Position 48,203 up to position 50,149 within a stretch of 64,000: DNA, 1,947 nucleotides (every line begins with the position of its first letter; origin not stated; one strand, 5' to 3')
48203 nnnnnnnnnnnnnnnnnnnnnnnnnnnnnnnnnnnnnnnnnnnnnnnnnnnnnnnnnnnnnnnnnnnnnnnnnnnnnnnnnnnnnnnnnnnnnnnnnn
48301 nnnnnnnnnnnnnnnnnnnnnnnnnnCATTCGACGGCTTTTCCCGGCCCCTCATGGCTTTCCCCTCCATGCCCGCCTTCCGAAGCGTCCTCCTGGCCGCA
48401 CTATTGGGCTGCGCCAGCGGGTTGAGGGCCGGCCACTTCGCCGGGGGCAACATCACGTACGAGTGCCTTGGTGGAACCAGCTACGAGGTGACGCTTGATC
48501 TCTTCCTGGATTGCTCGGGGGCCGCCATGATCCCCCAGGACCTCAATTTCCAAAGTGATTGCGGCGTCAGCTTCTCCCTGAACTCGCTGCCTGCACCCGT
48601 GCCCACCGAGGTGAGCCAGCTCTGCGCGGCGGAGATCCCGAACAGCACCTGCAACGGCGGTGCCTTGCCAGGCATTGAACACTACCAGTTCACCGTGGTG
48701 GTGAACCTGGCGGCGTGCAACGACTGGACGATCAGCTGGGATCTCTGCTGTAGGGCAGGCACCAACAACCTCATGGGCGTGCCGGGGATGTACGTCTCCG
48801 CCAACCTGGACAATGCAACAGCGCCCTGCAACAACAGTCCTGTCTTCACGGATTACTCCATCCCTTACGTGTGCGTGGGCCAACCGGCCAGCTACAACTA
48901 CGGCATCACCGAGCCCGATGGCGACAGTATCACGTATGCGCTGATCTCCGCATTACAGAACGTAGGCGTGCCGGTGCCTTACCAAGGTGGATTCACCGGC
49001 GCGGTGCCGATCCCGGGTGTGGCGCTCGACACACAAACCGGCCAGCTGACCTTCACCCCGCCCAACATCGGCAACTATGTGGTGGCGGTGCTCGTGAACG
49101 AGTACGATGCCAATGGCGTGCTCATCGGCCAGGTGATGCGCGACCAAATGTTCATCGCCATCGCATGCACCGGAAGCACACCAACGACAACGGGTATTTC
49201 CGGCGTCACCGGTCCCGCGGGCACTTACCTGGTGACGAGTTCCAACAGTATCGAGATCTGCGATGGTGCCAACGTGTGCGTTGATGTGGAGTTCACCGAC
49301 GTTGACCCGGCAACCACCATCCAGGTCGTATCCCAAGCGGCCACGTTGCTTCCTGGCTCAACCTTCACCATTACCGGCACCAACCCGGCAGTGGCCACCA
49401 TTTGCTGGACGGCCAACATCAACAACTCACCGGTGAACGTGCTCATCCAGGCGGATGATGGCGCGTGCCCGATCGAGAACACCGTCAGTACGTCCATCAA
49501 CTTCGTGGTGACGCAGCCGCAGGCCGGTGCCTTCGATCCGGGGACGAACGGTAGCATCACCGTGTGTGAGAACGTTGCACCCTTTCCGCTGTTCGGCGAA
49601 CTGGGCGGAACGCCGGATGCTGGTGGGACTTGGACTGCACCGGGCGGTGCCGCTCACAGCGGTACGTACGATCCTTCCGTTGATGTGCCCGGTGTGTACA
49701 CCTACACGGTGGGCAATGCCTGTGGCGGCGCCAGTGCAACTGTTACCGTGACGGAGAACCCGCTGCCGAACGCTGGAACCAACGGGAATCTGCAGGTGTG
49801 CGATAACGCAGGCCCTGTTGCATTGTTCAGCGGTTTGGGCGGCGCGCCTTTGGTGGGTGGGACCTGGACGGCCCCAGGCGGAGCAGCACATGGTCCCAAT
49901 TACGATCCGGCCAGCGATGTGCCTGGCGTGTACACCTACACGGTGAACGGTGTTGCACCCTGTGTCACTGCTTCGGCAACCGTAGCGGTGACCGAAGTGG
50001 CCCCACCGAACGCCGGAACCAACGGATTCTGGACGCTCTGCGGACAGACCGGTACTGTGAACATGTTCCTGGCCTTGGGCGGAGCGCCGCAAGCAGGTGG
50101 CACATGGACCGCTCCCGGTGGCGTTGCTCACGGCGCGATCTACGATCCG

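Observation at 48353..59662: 3769-aa SprB-like giant adhesin made of 39 tandem Ig-like repeats with a type-B T9SS sorting domain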

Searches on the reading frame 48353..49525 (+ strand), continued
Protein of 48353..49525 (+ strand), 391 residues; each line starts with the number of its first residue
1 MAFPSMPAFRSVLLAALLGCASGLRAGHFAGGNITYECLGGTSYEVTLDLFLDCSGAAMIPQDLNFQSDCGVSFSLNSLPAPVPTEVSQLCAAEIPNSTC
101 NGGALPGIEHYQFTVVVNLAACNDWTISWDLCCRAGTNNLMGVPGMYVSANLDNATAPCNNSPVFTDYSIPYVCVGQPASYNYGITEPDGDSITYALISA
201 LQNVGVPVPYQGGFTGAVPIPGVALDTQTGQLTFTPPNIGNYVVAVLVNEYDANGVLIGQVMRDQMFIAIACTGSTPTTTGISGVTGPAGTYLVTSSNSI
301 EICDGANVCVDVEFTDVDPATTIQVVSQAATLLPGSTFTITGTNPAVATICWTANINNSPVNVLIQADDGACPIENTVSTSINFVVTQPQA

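Call 79: find_encoding_contigs(protein=P0020, flank=8000, max_places=2)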
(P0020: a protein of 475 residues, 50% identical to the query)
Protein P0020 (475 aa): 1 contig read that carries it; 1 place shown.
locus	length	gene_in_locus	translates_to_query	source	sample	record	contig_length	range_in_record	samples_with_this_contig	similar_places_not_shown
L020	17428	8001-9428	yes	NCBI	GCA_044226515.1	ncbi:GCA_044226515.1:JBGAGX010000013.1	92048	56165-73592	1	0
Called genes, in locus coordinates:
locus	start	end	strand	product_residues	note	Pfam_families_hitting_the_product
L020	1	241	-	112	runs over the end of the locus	PF00583:Acetyltransf_1, PF13508:Acetyltransf_7, PF13673:Acetyltransf_10, PF08445:FR47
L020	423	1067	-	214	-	PF09225:Endonuc-PvuII (faint)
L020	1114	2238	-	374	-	PF00145:DNA_methylase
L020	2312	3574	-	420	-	PF00364:Biotin_lipoyl, PF02817:E3_binding, PF00198:2-oxoacid_dh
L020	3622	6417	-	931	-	PF16078:2-oxogl_dehyd_N, PF00676:E1_dh, PF02779:Transket_pyr, PF16870:OxoGdeHyase_C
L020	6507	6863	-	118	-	-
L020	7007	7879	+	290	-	-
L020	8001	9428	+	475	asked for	PF18962:Por_Secre_tail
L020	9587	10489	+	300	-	PF01370:Epimerase, PF16363:GDP_Man_Dehyd (faint), PF08338:DUF1731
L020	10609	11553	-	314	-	PF00348:polyprenyl_synt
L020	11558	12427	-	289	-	PF00483:NTP_transferase, PF12804:NTP_transf_3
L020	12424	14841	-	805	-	PF03176:MMPL, PF02460:Patched (weak), PF12349:Sterol-sensing, PF03176:MMPL, PF00873:ACR_tran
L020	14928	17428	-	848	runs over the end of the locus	PF13620:CarboxypepD_reg, PF13715:CarbopepD_reg_2, PF18939:DUF5686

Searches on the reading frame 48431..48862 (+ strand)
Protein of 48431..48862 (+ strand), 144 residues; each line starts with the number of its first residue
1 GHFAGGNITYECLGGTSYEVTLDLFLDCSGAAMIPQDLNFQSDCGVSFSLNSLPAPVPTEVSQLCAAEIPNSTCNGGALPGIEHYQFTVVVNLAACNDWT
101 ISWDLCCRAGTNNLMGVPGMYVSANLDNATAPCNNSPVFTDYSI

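Call 90: search_protein_families(library=pfam, proteins=[window:48431-48862:+], max_evalue=1)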
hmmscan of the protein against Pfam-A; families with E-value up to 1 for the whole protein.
window:48431-48862:+ (144 aa): 1 family
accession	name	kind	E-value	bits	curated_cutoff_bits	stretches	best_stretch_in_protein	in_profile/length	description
PF13293.11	DUF4074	-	0.011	16.1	22.3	0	48-76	7-35/63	Domain of unknown function (DUF4074)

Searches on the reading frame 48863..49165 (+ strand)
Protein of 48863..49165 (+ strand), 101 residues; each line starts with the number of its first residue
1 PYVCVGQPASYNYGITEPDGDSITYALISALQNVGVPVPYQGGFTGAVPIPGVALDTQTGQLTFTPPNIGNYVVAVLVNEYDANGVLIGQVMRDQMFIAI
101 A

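Call 90: search_protein_families(library=pfam, proteins=[window:48863-49165:+], max_evalue=1)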
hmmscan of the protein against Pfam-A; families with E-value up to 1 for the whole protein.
window:48863-49165:+ (101 aa): 1 family
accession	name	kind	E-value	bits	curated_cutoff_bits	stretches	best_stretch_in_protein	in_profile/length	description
PF24908.1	Ig_SIBA-E_2nd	-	0.0089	16.6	27.8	1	48-85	43-79/117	Integrin beta-like protein A-E, second Ig-like domain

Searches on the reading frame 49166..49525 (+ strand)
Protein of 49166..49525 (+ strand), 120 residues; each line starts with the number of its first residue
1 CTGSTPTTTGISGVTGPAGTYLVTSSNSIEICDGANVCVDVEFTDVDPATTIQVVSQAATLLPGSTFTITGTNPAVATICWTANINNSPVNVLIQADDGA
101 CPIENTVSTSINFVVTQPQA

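Call 90: search_protein_families(library=pfam, proteins=[window:49166-49525:+], max_evalue=1)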
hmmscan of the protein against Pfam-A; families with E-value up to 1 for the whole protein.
window:49166-49525:+ (120 aa): 0 families

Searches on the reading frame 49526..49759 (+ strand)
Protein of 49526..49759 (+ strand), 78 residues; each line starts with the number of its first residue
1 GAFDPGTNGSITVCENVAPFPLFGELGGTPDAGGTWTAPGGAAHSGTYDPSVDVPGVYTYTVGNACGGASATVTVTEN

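Call 11: search_protein_families(library=pfam, alignment_id=A1, max_evalue=10)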
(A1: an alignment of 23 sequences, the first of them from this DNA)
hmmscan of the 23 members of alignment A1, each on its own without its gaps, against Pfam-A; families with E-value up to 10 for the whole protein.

A. member 1, seq(78 aa): 0 families

B. families by the number of members that match (of 23 scanned): 2 families
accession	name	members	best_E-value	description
PF00944.25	Peptidase_S3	1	0.0037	Alphavirus core protein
PF13511.11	DUF4124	1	0.15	Domain of unknown function (DUF4124)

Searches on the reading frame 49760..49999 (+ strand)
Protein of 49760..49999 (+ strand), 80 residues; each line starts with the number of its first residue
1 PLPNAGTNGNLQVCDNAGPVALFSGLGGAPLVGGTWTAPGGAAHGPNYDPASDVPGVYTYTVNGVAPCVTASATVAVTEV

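Call 34: search_protein_representatives(alignment_id=A3)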
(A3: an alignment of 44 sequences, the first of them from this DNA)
Query: 44 sequences, 80 profile positions. Proteins with E-value up to 0.001 (for the whole library): 6163; up to 1e-10: 3028; up to 1e-30: 1003. The best 150 are listed.
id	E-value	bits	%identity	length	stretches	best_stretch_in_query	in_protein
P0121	0.0e+00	2316.2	-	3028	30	2-80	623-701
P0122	0.0e+00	2260.3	-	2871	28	2-80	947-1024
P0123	0.0e+00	2206.9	-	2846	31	2-79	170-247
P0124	0.0e+00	2176.6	-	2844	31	2-78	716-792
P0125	0.0e+00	1920.6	-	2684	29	2-79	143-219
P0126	0.0e+00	1907.8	-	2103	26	1-79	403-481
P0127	0.0e+00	1832.8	-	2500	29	2-80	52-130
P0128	0.0e+00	1759.3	-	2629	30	2-79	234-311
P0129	0.0e+00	1684.4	-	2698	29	2-79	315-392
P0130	0.0e+00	1668.1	-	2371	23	3-79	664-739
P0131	0.0e+00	1576.7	-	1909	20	2-79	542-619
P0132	0.0e+00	1504.4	-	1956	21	2-79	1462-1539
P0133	0.0e+00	1403.5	-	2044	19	2-79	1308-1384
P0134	0.0e+00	1389.5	-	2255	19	2-80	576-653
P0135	0.0e+00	1369.7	-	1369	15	2-80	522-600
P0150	1.4e-290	954.2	-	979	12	2-79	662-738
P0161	2.0e-247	815.9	-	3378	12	2-79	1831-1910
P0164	6.6e-244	804.6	-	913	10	1-79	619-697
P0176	7.4e-213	705.1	-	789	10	2-80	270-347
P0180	1.7e-211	700.7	-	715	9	2-79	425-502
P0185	3.5e-205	680.6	-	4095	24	1-79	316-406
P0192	4.7e-198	657.7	-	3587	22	3-79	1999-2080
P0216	2.4e-157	527.3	-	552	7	2-79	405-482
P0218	1.7e-155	521.4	-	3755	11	2-79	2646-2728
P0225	2.0e-150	505.1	-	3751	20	11-79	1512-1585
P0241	5.5e-137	462.0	-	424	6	2-79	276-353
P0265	5.2e-120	407.6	-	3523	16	2-79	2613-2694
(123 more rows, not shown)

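Call 36: search_protein_families(library=pfam, proteins=[P0135, P0150, P0164, P0176, P0180, P0216, P0241, P0185], max_evalue=0.001)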
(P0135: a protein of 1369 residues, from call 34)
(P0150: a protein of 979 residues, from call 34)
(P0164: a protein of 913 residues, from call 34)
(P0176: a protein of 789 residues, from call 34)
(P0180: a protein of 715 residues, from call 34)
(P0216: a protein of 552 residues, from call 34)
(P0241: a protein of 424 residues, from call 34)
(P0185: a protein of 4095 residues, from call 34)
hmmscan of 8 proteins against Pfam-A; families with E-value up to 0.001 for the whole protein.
P0135 (1369 aa): 0 families

P0150 (979 aa): 1 family
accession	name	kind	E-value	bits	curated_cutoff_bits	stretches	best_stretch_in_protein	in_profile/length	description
PF20575.4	HTH_63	-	0.0007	19.7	23.9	0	9-28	120-139/148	Helix-turn-helix domain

P0164 (913 aa): 0 families

P0176 (789 aa): 1 family
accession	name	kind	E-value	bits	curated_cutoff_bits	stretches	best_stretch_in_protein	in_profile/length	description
PF20242.3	Emfourin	-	0.00012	22.8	27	0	11-36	57-82/91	Emfourin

P0180 (715 aa): 0 families

P0216 (552 aa): 0 families

P0241 (424 aa): 0 families

P0185 (4095 aa): 11 families
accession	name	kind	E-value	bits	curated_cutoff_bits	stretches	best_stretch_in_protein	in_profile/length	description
PF22352.2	K319L-like_PKD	-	6.4e-45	151.5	27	0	265-314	38-84/84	K319L-like, PKD domain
PF13585.12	CHU_C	-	3.8e-14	53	27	1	4009-4090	3-86/86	CHU_C Type IX secretion signal domain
PF19671.4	DUF6174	-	3.4e-13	50.4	23.8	0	2123-2164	8-49/122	Family of unknown function (DUF6174)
PF00386.27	C1q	-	2e-12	47.9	23.7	0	2119-2165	34-80/127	C1q domain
PF10941.13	DUF2620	-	6.2e-10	39.7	25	0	2101-2140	64-103/115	Protein of unknown function DUF2620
PF18962.6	Por_Secre_tail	-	5.2e-08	33.5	27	0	3074-3117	20-66/75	Secretion system C-terminal sorting domain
PF07495.19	Y_Y_Y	-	1.6e-07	31.6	26.6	0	2293-2315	22-44/65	Y_Y_Y domain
PF13573.12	SprB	-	2e-06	27.8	28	2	159-191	9-37/37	SprB repeat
PF11589.14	DUF3244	-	6.5e-06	26.5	25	0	2342-2408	20-87/96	Domain of unknown function (DUF3244)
PF11008.14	DUF2846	-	8.8e-05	22.9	34.3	0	3000-3040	29-69/92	Protein of unknown function (DUF2846)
PF11138.13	DUF2911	-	0.00093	19.5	27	0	2379-2429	49-99/145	Protein of unknown function (DUF2911)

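Call 42: search_solved_structures(query=A3, max_evalue=1, show_alignments=3)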
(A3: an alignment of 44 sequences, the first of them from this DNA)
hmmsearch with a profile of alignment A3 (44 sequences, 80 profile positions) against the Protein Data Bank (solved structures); distinct sequences matched with E-value up to 1: 13.
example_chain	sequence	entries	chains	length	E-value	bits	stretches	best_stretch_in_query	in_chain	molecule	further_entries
2wia_A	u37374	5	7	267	0.17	15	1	16-64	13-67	FERROUS IRON TRANSPORT PROTEIN B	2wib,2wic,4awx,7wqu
2ncm_A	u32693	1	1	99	0.19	14.9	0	36-79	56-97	NEURAL CELL ADHESION MOLECULE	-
5fh9_A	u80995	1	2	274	0.22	14.6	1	16-64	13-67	Ferrous iron transport protein B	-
5aea_A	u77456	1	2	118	0.3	14.2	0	36-79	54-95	NEURAL CELL ADHESION MOLECULE 1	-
3puc_A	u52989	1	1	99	0.33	14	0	48-78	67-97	Titin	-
4q00_A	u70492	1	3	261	0.37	13.9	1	16-64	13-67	Ferrous iron transport protein B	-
4r98_A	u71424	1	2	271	0.38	13.9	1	16-64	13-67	Ferrous iron transport protein B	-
4q5i_A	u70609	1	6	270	0.38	13.9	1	16-64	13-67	Ferrous iron transport protein B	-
3hyr_A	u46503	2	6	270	0.38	13.9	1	16-64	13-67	Ferrous iron transport protein B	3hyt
3i8s_A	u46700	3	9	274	0.39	13.8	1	16-64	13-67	Ferrous iron transport protein B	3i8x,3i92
5ixh_A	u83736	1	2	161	0.49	13.5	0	8-78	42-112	YceI-like domain protein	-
2lfu_A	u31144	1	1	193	0.83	12.8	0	33-61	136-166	Gna2132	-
6cuj_A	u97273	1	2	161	0.87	12.7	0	33-61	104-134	Gna2132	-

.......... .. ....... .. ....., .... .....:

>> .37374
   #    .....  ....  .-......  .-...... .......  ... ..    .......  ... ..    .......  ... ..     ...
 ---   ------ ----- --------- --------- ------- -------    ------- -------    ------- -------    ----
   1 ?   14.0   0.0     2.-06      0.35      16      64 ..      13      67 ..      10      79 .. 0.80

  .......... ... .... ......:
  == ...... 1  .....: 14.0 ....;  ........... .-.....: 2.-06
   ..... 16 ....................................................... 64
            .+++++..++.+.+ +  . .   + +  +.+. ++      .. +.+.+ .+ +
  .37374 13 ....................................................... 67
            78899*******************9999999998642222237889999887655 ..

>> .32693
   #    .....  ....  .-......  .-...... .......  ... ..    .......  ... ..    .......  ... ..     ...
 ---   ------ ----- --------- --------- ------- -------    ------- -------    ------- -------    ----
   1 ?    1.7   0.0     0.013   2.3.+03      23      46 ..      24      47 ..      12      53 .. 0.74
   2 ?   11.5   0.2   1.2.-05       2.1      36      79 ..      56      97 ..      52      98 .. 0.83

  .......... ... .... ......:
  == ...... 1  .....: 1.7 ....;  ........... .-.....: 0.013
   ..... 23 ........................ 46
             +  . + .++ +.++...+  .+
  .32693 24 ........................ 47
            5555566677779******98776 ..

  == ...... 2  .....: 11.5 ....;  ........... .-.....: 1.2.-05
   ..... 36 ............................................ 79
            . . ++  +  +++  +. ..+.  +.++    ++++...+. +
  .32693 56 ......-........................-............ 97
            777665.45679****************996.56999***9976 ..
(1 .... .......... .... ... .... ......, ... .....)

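Call 55: find_homologous_proteins(query=A3, max_evalue=0.00001)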
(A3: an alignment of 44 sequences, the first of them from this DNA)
Query A3 (44 sequences) (80 aa, profile of the alignment): 9 proteins with E <= 0.00001 among 994 candidates.
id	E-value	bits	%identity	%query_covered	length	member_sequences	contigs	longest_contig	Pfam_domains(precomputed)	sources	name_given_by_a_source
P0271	4.5e-38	147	58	83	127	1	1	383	-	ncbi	ncbi:hypothetical protein V6O07_16805, partial [Arthrospira platensis SPKY2]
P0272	1.2e-36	142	58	75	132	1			-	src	-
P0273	7.8e-33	130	51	90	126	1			-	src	-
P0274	2.9e-31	125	58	84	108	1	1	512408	-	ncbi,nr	ncbi:MAG: hypothetical protein IPM46_02010 [Flavobacteriales bacterium]|nr:hypothetical protein [Fla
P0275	4.0e-30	121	53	95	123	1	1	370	-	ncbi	ncbi:MAG: hypothetical protein ACK46C_14700, partial [Flavobacteriales bacterium]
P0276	3.5e-29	118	45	98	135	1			-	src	-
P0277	1.2e-23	100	36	93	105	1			-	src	-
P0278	1.3e-16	78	53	69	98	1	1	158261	-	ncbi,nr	ncbi:MAG: hypothetical protein IPK99_03645 [Flavobacteriales bacterium]|nr:hypothetical protein [Fla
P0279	6.2e-6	44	77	38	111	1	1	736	-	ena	-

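Call 56: list_cluster_members(proteins=[P0121, P0122, P0126, P0135, P0161, P0185, P0192, P0218, P0225, P0265])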
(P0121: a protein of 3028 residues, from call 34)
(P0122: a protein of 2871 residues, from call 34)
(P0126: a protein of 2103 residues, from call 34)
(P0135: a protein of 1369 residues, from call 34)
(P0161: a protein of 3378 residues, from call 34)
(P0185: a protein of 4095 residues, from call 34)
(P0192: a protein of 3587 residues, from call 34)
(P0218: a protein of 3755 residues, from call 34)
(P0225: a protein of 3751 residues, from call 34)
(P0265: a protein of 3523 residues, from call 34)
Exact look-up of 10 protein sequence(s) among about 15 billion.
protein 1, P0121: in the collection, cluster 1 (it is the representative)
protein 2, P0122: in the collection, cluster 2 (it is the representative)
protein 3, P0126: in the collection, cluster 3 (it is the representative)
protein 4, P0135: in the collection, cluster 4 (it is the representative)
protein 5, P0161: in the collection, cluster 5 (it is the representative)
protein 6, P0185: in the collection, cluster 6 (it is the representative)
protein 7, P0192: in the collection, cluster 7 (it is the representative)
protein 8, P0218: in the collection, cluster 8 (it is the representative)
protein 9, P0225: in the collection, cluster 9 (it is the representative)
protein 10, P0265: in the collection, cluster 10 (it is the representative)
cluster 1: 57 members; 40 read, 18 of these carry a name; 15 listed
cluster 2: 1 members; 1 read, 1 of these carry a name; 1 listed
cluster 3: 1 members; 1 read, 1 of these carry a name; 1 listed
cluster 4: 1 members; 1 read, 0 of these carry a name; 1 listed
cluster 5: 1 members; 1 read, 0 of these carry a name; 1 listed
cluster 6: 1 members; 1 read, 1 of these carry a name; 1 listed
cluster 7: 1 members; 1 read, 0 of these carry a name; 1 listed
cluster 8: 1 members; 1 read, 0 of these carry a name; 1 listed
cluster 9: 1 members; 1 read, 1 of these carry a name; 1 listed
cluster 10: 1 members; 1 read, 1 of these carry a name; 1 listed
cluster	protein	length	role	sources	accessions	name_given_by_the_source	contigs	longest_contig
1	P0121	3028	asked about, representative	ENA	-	-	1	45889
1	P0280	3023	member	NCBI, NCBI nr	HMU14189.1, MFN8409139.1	MAG TPA: gliding motility-associated C-terminal domain-containing protein ... | gliding motility-associated C-terminal domain-containing protein [Flavobacteriales ...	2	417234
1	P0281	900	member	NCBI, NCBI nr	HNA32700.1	MAG TPA: hypothetical protein PL106_06225, partial [Flavobacteriales bacterium] | hypothetical protein [Flavobacteriales bacterium]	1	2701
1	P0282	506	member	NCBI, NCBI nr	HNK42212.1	MAG TPA: hypothetical protein PL002_13580, partial [Flavobacteriales bacterium] | hypothetical protein [Flavobacteriales bacterium]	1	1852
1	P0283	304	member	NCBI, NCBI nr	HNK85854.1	MAG TPA: hypothetical protein PKL41_11665, partial [Flavobacteriales bacterium] | hypothetical protein [Flavobacteriales bacterium]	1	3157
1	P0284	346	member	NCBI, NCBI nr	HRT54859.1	MAG TPA: hypothetical protein P5291_12295, partial [Flavobacteriales bacterium] | hypothetical protein [Flavobacteriales bacterium]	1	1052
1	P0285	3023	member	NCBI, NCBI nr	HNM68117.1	MAG TPA: gliding motility-associated C-terminal domain-containing protein ... | gliding motility-associated C-terminal domain-containing protein [Flavobacteriales ...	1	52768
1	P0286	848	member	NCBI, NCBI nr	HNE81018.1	MAG TPA: hypothetical protein PKX39_10580, partial [Flavobacteriales bacterium] | hypothetical protein [Flavobacteriales bacterium]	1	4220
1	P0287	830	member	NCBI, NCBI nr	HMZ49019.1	MAG TPA: hypothetical protein PLP28_08580, partial [Flavobacteriales bacterium] | hypothetical protein [Flavobacteriales bacterium]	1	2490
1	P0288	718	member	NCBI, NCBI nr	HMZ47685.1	MAG TPA: gliding motility-associated C-terminal domain-containing protein, partial ... | gliding motility-associated C-terminal domain-containing protein [Flavobacteriales ...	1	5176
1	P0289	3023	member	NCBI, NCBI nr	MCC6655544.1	MAG: gliding motility-associated C-terminal domain-containing protein [Flavobacteriales ... | gliding motility-associated C-terminal domain-containing protein [Flavobacteriales ...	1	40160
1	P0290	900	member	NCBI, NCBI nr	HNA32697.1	MAG TPA: hypothetical protein PL106_06210, partial [Flavobacteriales bacterium] | hypothetical protein [Flavobacteriales bacterium]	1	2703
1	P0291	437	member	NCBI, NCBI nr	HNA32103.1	MAG TPA: gliding motility-associated C-terminal domain-containing protein, partial ... | gliding motility-associated C-terminal domain-containing protein [Flavobacteriales ...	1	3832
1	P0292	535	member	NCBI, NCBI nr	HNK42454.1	MAG TPA: hypothetical protein PL002_14800, partial [Flavobacteriales bacterium] | hypothetical protein [Flavobacteriales bacterium]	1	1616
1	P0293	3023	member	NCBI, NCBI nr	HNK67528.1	MAG TPA: gliding motility-associated C-terminal domain-containing protein ... | gliding motility-associated C-terminal domain-containing protein [Flavobacteriales ...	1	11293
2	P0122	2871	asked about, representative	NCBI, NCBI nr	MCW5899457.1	MAG: gliding motility-associated C-terminal domain-containing protein [Flavobacteriales ... | gliding motility-associated C-terminal domain-containing protein [Flavobacteriales ...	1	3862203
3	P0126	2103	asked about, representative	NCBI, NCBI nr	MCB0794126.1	MAG: hypothetical protein KDB88_05270, partial [Flavobacteriales bacterium] | hypothetical protein [Flavobacteriales bacterium]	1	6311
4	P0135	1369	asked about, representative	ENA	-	-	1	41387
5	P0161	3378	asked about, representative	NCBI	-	-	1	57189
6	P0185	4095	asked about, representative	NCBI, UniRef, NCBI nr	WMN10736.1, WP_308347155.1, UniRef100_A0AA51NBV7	gliding motility-associated C-terminal domain-containing protein [Marivirga salinae] | Gliding motility-associated C-terminal domain-containing protein n=1 Tax=Marivirga ... | gliding motility-associated C-terminal domain-containing protein [Marivirga sp. BDSF4-3]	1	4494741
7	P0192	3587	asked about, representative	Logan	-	-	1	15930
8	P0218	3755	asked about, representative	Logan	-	-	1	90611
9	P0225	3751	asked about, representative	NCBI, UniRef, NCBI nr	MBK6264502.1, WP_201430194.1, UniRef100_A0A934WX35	gliding motility-associated C-terminal domain-containing protein [Marivirga sp. S37H4] | Gliding motility-associated C-terminal domain-containing protein n=1 Tax=Marivirga ... | gliding motility-associated C-terminal domain-containing protein [Marivirga aurantiaca]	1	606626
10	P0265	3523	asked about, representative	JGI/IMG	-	gliding motility-associated-like protein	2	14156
